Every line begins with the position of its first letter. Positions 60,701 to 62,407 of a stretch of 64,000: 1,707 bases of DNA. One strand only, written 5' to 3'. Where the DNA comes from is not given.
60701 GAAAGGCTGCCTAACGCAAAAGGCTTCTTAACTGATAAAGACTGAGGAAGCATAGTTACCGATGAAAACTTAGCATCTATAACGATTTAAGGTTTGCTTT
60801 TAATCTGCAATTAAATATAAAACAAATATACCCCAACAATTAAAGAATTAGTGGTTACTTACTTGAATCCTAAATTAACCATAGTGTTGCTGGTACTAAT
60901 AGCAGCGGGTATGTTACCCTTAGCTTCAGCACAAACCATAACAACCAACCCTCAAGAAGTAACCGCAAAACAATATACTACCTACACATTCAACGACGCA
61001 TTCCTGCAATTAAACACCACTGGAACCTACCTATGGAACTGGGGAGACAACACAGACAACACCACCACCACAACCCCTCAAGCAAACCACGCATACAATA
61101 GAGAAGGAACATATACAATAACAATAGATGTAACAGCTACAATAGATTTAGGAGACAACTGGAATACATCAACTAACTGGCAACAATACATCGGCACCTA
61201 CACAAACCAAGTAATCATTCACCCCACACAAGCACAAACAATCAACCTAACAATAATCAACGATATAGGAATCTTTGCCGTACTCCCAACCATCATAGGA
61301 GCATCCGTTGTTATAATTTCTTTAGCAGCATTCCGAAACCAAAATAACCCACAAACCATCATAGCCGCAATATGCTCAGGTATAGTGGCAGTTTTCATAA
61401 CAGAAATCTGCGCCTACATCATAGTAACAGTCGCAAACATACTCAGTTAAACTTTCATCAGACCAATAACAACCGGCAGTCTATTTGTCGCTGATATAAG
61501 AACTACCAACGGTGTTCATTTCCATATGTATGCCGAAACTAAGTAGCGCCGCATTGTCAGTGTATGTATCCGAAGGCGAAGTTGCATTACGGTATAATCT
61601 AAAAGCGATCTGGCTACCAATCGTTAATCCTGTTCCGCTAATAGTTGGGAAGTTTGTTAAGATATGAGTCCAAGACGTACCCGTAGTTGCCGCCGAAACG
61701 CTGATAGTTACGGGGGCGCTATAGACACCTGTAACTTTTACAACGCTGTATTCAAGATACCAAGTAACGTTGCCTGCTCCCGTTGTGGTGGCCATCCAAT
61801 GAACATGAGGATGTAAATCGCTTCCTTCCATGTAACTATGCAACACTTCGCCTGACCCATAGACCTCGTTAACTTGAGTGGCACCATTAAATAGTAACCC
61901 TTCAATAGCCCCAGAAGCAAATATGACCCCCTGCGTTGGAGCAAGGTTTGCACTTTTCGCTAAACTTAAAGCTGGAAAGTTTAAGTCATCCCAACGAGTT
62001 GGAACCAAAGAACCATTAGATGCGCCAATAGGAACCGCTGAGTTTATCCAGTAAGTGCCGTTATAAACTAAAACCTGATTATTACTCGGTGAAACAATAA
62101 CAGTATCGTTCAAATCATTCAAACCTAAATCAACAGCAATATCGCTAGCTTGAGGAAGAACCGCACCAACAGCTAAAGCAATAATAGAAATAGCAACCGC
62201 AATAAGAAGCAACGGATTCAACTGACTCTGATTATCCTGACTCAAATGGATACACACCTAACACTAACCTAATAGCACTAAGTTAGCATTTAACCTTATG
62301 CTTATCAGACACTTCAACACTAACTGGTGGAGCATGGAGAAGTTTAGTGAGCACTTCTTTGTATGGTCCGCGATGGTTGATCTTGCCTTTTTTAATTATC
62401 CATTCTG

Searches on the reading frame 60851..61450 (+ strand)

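Call 95: search_protein_families(library=pfam, proteins=[window:60851-61450:+], max_evalue=0.05)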
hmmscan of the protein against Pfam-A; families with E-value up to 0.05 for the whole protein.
window:60851-61450:+ (199 aa): 3 families
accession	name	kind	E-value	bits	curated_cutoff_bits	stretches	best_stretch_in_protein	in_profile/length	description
PF18911.6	PKD_4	-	4.2e-07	30.4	27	1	32-103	9-77/85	PKD domain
PF00801.26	PKD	-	1.2e-06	28.8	23.5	1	32-97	4-68/80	PKD domain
PF07312.16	DUF1459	-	0.033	14.8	23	0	13-76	6-70/81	Protein of unknown function (DUF1459)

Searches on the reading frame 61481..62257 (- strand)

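Call 18: search_protein_families(library=pfam, proteins=[window:61481-62257:-], max_evalue=0.01)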
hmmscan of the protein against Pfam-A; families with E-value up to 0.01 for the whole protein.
window:61481-62257:- (258 aa): 0 families

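Call 100: search_protein_families(library=phrogs, proteins=[window:61481-62257:-], max_evalue=0.01)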
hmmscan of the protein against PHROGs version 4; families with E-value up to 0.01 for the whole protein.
window:61481-62257:- (258 aa): 2 families
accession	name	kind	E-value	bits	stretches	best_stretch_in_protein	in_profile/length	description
phrog_9729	-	tail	0.00046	19.9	1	45-81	549-585/750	tail fiber protein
phrog_9627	-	unknown function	0.0017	17.7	1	38-189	456-518/676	-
